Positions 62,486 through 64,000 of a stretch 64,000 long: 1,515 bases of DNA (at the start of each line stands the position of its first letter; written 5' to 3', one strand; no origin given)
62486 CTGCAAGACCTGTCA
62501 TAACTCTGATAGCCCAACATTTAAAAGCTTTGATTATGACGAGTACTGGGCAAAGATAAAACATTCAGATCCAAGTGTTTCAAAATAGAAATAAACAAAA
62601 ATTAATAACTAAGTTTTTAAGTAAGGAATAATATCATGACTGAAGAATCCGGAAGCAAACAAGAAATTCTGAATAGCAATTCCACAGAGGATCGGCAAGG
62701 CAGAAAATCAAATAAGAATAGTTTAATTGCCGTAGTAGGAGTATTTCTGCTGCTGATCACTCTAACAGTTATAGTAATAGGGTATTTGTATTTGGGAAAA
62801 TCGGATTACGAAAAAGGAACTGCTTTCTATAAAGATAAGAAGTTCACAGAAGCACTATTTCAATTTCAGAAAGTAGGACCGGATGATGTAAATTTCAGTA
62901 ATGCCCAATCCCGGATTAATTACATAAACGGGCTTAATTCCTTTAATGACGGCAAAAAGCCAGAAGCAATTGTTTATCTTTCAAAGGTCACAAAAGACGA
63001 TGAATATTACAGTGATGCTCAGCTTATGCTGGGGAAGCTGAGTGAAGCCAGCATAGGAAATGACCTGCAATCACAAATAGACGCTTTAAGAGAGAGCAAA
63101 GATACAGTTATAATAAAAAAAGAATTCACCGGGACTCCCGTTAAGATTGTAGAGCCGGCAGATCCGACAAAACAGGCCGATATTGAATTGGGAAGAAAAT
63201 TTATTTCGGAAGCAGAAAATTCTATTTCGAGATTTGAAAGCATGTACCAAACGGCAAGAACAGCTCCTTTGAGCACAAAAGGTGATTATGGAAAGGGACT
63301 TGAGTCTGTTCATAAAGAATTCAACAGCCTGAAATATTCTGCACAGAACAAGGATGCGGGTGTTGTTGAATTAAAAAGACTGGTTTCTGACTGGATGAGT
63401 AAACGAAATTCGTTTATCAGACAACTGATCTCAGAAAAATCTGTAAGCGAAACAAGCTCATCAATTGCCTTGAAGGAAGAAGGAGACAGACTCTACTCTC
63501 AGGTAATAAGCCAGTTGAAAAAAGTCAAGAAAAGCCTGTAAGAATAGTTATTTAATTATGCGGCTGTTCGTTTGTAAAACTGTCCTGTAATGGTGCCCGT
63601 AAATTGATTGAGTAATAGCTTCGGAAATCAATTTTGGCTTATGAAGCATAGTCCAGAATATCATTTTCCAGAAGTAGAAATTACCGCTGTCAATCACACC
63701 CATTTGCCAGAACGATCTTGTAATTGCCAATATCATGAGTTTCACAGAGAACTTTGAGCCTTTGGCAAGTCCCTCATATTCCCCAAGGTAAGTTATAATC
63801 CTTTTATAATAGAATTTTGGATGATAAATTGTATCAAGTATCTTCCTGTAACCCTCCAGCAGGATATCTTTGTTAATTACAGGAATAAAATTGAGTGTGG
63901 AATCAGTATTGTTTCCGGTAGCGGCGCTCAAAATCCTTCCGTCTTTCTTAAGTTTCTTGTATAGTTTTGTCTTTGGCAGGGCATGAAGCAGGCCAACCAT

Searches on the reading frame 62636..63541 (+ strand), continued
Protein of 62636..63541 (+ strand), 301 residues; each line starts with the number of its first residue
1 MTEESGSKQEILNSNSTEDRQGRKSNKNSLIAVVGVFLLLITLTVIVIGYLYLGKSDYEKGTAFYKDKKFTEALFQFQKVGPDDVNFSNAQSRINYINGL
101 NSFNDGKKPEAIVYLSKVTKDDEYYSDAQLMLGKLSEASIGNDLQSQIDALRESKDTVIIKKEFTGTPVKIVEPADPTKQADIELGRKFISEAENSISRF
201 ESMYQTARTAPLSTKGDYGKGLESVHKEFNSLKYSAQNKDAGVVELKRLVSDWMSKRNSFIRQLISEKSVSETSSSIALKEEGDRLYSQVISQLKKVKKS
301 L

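Call 66: find_encoding_contigs(protein=P0022, flank=6000, max_places=1)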
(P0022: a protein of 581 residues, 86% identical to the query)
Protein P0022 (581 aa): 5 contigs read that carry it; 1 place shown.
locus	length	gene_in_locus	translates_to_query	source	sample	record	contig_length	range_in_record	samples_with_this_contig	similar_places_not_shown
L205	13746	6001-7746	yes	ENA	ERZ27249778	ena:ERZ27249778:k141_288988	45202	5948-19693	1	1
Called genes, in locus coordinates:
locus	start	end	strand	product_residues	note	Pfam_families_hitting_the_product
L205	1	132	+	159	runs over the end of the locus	PF00210:Ferritin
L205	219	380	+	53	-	PF18919:DUF5670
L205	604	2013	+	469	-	PF25919:BSH_CusB (faint), PF25917:BSH_RND, PF25973:BSH_CzcB (weak), PF25944:Beta-barrel_RND, PF25967:RND-MFP_C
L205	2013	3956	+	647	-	PF00005:ABC_tran, PF02463:SMC_N (faint), PF12704:MacB_PCD, PF02687:FtsX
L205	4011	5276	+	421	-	PF01566:Nramp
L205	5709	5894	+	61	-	-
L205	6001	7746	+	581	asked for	PF00154:RecA_N (faint), PF03796:DnaB_C (faint), PF06745:ATPase, PF13481:AAA_25 (weak), PF23442:DUF7125 (faint), PF05729:NACHT (faint), PF13481:AAA_25 (weak), PF06745:ATPase, +3 more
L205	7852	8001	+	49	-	-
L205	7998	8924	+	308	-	PF02405:MlaE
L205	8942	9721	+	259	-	PF00005:ABC_tran, PF13304:AAA_21 (faint)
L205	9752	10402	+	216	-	PF02470:MlaD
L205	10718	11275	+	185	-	-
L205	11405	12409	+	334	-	PF13620:CarboxypepD_reg, PF13715:CarbopepD_reg_2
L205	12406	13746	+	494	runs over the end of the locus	PF01590:GAF, PF13185:GAF_2, PF13492:GAF_3, PF00158:Sigma54_activat, PF14532:Sigma54_activ_2, PF07728:AAA_5, PF25601:AAA_lid_14, PF02954:HTH_8, +1 more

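Call 67: find_encoding_contigs(protein=P0026, flank=6000, max_places=1)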
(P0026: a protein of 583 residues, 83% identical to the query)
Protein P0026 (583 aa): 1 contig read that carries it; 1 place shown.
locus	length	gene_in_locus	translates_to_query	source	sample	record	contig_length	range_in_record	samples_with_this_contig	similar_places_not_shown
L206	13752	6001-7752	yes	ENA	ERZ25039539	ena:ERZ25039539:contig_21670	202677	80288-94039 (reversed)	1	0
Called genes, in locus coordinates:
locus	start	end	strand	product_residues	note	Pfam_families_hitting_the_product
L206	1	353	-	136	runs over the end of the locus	PF12732:YtxH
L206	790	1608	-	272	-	-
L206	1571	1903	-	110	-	-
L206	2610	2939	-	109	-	PF16158:N_BRCA1_IG (weak)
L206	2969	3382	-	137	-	PF16158:N_BRCA1_IG (weak)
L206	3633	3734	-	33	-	PF28077:THIVI_2564 (weak)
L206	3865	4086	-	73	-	-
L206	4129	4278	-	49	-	-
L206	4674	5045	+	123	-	PF13435:Cytochrome_C554, PF22113:Mtrc-MtrF_II-IV_dom (faint), PF09699:Paired_CXXCH_1 (faint)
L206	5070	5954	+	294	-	-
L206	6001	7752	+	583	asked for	PF00154:RecA_N (faint), PF03796:DnaB_C (faint), PF06745:ATPase, PF13481:AAA_25 (weak), PF23442:DUF7125 (faint), PF05729:NACHT (faint), PF06745:ATPase, PF13481:AAA_25 (weak), +3 more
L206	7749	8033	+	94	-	PF07689:KaiB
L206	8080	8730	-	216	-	PF00072:Response_reg, PF00196:GerE, PF08281:Sigma70_r4_2 (weak)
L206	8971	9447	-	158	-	PF02410:RsfS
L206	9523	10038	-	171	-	PF13399:LytR_C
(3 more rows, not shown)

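Call 68: find_encoding_contigs(protein=P0074, flank=6000, max_places=1)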
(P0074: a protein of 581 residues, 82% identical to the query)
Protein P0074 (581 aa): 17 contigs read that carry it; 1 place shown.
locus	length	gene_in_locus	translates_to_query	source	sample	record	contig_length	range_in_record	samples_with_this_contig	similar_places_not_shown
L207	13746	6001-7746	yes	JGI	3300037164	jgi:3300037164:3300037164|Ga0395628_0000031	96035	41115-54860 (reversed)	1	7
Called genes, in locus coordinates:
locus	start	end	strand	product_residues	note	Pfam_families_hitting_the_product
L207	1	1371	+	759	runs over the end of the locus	PF00912:Transgly, PF00905:Transpeptidase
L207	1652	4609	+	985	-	PF01339:CheB_methylest, PF00989:PAS (faint), PF03705:CheR_N, PF01739:CheR, PF13426:PAS_9 (faint), PF28159:CEP89 (weak), PF08448:PAS_4 (faint), PF13596:PAS_10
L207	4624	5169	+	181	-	PF00989:PAS, PF13426:PAS_9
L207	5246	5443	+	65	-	-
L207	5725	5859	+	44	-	-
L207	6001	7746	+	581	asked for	PF00154:RecA_N (faint), PF06745:ATPase, PF13481:AAA_25 (weak), PF23442:DUF7125 (faint), PF05729:NACHT (faint), PF03796:DnaB_C (weak), PF13481:AAA_25 (weak), PF06745:ATPase, +6 more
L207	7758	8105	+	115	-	PF07689:KaiB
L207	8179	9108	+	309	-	PF00226:DnaJ, PF01556:DnaJ_C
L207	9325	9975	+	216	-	PF00072:Response_reg, PF00196:GerE, PF08281:Sigma70_r4_2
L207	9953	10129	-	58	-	-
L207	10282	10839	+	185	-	PF04542:Sigma70_r2, PF08281:Sigma70_r4_2, PF04545:Sigma70_r4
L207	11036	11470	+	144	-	PF08281:Sigma70_r4_2, PF04545:Sigma70_r4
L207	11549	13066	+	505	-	PF00989:PAS (weak), PF13188:PAS_8, PF13426:PAS_9, PF00989:PAS, PF13188:PAS_8, PF13426:PAS_9, PF13188:PAS_8, PF13426:PAS_9, +5 more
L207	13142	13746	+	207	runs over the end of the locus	PF01810:LysE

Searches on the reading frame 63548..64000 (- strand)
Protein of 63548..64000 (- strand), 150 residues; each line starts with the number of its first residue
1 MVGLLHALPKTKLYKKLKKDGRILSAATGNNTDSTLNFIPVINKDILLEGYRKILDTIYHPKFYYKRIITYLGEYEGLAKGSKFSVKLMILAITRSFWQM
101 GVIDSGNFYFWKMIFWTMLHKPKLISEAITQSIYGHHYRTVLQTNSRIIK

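Call 17: search_protein_families(library=pfam, proteins=[window:63548-64000:-], max_evalue=0.001)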
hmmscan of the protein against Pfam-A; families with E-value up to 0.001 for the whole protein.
window:63548-64000:- (150 aa): 1 family
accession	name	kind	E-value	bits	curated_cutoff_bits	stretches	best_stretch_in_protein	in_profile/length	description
PF13282.11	DUF4070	-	2.5e-35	122.1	22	1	11-146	1-139/144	Domain of unknown function (DUF4070)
